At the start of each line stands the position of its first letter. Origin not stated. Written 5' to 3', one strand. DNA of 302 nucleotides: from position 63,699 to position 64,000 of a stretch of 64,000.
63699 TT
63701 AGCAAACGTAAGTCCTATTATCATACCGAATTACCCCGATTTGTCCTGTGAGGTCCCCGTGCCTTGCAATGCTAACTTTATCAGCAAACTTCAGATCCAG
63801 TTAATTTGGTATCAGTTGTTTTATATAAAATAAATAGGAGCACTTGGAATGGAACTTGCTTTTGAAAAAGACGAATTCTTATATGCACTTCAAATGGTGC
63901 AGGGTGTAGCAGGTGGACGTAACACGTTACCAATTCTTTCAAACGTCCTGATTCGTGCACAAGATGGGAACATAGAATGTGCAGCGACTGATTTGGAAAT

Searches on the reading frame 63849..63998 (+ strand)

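Call 54: search_protein_families(library=pfam, proteins=[window:63849-63998:+], max_evalue=0.0001)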
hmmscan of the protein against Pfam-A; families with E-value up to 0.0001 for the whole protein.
window:63849-63998:+ (50 aa): 1 family
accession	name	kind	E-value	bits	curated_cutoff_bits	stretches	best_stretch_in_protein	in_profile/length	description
PF00712.24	DNA_pol3_beta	-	3.3e-10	40.6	24.4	1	1-50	1-50/120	DNA polymerase III beta subunit, N-terminal domain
